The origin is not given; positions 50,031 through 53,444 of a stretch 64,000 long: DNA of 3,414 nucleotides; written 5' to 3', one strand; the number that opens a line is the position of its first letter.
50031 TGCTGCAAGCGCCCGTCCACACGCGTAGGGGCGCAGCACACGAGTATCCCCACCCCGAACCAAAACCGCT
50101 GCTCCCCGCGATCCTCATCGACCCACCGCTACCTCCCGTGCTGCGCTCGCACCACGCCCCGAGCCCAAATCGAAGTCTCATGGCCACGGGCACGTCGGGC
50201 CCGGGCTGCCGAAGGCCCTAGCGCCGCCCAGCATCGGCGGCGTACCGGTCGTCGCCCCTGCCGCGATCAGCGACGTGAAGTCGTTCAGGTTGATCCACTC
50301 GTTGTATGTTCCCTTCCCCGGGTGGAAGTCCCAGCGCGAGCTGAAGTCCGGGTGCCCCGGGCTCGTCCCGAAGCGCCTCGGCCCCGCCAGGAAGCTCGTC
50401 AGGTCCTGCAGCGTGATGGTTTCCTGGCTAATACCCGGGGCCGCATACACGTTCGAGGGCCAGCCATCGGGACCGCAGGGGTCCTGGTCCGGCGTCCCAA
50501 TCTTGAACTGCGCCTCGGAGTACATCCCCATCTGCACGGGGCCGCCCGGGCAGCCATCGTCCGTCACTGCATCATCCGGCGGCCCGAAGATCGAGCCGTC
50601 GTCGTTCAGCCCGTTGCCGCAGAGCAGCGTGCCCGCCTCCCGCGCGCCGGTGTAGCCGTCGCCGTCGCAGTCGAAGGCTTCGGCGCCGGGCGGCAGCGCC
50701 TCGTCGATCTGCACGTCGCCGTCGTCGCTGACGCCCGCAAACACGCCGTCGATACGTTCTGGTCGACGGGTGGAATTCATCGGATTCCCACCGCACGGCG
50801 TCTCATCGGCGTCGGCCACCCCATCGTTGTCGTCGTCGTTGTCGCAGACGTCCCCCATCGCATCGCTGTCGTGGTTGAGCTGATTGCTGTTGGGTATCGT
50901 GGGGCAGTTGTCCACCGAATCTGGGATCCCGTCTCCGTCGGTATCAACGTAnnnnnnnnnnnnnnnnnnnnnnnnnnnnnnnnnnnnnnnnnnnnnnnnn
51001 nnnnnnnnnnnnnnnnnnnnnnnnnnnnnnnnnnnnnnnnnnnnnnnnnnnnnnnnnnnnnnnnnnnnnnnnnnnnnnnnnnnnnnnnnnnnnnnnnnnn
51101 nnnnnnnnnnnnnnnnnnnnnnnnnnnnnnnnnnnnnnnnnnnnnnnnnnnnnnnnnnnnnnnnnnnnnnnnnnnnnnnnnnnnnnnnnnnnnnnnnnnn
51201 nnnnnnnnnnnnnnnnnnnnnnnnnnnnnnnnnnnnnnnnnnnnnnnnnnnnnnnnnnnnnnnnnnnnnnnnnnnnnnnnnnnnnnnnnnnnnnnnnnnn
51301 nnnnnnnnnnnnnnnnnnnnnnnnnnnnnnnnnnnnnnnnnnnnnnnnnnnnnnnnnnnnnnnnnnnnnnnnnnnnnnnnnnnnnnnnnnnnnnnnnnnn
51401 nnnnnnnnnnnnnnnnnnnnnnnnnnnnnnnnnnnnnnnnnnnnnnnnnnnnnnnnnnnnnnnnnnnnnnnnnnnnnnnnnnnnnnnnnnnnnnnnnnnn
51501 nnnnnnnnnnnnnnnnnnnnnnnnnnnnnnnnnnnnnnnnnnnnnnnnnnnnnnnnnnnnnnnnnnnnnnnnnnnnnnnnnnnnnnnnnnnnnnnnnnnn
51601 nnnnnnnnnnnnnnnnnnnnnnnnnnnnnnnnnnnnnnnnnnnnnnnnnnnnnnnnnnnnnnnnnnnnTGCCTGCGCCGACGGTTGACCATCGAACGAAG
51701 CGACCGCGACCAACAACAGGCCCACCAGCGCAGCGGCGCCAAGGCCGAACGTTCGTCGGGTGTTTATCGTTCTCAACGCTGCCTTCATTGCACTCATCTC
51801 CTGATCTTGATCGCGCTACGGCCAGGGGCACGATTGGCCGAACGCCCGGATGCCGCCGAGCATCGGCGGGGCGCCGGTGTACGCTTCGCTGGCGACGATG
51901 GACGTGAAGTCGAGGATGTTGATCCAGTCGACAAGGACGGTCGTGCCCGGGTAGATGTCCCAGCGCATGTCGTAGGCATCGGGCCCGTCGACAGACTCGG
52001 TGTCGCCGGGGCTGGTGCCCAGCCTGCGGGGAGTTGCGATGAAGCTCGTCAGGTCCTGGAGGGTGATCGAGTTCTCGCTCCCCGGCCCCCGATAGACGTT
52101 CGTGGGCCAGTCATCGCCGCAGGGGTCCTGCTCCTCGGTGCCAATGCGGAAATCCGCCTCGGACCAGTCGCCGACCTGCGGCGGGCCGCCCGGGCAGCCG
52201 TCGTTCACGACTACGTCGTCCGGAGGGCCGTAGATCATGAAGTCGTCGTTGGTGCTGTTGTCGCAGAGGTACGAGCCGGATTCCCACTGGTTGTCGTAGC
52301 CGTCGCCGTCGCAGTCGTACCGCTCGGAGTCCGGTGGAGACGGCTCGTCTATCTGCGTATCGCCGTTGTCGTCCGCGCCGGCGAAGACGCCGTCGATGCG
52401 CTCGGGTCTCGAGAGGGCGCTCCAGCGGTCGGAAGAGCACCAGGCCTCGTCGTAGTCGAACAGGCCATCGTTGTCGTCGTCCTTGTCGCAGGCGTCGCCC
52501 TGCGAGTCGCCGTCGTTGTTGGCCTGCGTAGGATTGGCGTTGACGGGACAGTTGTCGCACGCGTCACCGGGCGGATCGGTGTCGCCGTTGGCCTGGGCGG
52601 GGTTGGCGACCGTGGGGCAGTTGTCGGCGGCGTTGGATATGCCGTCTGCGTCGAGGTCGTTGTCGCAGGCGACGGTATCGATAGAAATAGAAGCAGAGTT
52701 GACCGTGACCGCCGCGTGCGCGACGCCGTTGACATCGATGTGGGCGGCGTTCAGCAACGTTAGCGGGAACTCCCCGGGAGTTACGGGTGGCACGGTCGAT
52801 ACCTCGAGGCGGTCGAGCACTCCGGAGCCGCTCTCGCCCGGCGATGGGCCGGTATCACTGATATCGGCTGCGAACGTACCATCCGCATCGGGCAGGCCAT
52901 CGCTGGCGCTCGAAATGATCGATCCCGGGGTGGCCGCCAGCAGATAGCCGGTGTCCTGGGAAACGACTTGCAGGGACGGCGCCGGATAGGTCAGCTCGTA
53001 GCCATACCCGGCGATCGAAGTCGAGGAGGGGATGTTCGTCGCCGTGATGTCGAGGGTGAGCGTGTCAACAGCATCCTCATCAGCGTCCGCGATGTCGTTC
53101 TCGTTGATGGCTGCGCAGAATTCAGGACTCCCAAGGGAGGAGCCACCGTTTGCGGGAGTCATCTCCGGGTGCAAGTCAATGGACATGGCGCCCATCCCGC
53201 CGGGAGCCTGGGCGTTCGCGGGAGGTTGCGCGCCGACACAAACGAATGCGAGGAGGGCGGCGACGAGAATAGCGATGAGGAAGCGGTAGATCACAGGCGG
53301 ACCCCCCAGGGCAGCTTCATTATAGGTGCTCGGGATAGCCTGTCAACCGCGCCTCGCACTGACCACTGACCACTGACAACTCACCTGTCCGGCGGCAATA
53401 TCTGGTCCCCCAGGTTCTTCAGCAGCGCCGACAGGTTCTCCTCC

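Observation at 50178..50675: A ~165-aa Cys-containing C-terminal module I cannot place in a named family, shared by four secreted paralogs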

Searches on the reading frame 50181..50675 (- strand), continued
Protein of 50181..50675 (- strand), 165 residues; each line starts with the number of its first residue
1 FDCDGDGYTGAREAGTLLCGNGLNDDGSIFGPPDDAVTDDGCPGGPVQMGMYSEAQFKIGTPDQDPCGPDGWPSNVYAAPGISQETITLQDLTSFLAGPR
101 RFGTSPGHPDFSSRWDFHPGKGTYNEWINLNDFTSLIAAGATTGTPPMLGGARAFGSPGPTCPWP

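Call 66: search_protein_families(library=pfam, proteins=[P0235, P0139, P0159], max_evalue=1)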
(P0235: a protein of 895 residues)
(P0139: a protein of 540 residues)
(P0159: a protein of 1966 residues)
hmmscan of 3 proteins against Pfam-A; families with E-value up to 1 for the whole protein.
P0235 (895 aa): 4 families
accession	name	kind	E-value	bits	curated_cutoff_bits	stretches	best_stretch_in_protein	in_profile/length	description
PF00082.27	Peptidase_S8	-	6.4e-60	203.3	21.8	1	215-507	1-285/288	Subtilase family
PF05922.21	Inhibitor_I9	-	8.5e-10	39.6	21.2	1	90-187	2-80/82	Peptidase inhibitor I9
PF00404.24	Dockerin_1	-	1.2e-09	38.6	22.9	2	855-891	20-57/57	Dockerin type I domain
PF18884.5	TSP3_bac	-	3.6e-07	30.3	25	1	652-672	1-21/22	Bacterial TSP3 repeat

P0139 (540 aa): 2 families
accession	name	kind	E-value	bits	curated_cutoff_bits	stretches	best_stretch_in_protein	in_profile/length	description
PF02412.23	TSP_3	-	6.8e-05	22.9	25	2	220-241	15-36/36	Thrombospondin type 3 repeat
PF00127.26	Copper-bind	-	0.0055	17.5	21.2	1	443-538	17-98/99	Copper binding proteins, plastocyanin/azurin family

P0159 (1966 aa): 4 families
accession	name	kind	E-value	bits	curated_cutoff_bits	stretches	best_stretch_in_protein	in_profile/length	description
PF05593.20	RHS_repeat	-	3.3e-57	190.3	22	16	1307-1342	1-36/38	RHS Repeat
PF20148.4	DUF6531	-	2.2e-21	76.4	24.1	1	348-406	1-58/74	Domain of unknown function (DUF6531)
PF24299.1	DUF7483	-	7.8e-12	45.4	27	2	40-130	6-103/330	Domain of unknown function (DUF7483)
PF18884.5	TSP3_bac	-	4.9e-06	26.7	25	1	1044-1065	1-22/22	Bacterial TSP3 repeat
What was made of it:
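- On Dockerin type I (PF00404): Only the hybrid P0235 scores (38.6 bits; call 66).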

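Call 83: list_cluster_members(proteins=[P0235, P0159, P0229, P0121, P0126, P0143, P0184, P0225, P0139, P0191])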
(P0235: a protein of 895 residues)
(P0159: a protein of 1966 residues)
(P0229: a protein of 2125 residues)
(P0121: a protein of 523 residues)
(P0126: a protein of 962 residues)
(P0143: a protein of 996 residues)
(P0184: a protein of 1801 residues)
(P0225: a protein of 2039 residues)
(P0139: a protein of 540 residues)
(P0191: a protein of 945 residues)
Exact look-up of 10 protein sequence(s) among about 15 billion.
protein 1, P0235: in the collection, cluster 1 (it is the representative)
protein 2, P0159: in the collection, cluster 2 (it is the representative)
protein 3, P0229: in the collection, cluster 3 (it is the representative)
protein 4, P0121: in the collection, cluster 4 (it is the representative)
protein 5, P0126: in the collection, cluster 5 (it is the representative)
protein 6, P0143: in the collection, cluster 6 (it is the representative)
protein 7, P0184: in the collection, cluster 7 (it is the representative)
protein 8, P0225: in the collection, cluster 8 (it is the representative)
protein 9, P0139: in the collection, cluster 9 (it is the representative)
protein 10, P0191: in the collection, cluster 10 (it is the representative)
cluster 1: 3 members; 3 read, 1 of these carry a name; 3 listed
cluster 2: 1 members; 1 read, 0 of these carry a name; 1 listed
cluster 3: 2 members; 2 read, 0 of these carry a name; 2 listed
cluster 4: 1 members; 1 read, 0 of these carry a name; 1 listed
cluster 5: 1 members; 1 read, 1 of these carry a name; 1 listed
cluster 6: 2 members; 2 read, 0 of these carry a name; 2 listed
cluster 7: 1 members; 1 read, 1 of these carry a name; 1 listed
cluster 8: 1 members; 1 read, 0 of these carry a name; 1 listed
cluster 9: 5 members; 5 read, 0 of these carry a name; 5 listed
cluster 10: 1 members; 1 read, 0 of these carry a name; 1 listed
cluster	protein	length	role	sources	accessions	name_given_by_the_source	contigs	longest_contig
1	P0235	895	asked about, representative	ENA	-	-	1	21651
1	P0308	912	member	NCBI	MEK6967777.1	MAG: S8 family serine peptidase [Nanoarchaeota archaeon]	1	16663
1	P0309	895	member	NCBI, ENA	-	-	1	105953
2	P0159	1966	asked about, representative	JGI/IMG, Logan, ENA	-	-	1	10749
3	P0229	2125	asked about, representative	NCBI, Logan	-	-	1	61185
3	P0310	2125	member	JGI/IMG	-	-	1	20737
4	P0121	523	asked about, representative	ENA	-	-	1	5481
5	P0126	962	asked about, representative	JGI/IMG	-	titin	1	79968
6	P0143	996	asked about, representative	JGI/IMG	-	-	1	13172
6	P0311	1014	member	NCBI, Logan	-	-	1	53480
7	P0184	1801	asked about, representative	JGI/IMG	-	parallel beta-helix repeat protein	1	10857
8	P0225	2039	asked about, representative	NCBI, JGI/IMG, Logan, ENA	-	-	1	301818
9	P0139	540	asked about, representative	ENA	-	-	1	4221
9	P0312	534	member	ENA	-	-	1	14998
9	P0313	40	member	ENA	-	-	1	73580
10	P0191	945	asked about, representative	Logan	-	-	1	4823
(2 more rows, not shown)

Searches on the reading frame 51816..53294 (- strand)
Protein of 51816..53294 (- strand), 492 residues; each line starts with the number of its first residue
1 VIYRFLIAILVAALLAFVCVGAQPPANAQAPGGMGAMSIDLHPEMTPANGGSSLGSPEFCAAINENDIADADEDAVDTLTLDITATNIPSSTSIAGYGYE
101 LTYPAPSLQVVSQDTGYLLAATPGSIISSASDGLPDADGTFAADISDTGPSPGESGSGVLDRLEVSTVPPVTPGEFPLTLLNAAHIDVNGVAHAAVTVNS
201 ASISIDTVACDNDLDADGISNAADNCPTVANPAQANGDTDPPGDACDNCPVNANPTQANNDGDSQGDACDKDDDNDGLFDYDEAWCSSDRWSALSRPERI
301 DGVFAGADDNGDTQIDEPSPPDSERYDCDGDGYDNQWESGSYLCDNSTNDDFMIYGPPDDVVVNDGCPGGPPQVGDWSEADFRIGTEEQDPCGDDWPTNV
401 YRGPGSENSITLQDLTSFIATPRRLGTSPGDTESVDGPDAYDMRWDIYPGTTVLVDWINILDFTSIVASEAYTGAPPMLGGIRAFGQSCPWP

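Call 4: search_protein_families(library=pfam, proteins=[window:51816-53294:-], max_evalue=1)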
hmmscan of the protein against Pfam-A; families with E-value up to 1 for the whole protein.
window:51816-53294:- (492 aa): 2 families
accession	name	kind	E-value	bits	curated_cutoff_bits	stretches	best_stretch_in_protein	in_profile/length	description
PF02412.23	TSP_3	-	4e-10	39.6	25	2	209-234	11-36/36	Thrombospondin type 3 repeat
PF00963.24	Cohesin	-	0.003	18.2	24.1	1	68-125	5-60/139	Cohesin domain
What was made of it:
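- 52593..52670 (-): P4 TSP3 repeat. Pfam TSP_3, 39.6 bits (call 4)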

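Call 6: search_protein_families(library=ncbifam, proteins=[window:51816-53294:-], max_evalue=1)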
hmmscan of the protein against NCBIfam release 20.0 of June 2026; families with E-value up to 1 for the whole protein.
window:51816-53294:- (492 aa): 2 families
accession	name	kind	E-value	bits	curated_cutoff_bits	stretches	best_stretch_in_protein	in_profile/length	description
NF047638.1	throspo3_MtsC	equivalog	1.5e-14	53.7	350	1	206-284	59-137/428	cell-cell cohesion MYXO-CTERM protein MtsC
NF045500.1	Omp28_seleno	equivalog_domain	8.7e-09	35.2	200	2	208-249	269-310/377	Omp28-related selenoprotein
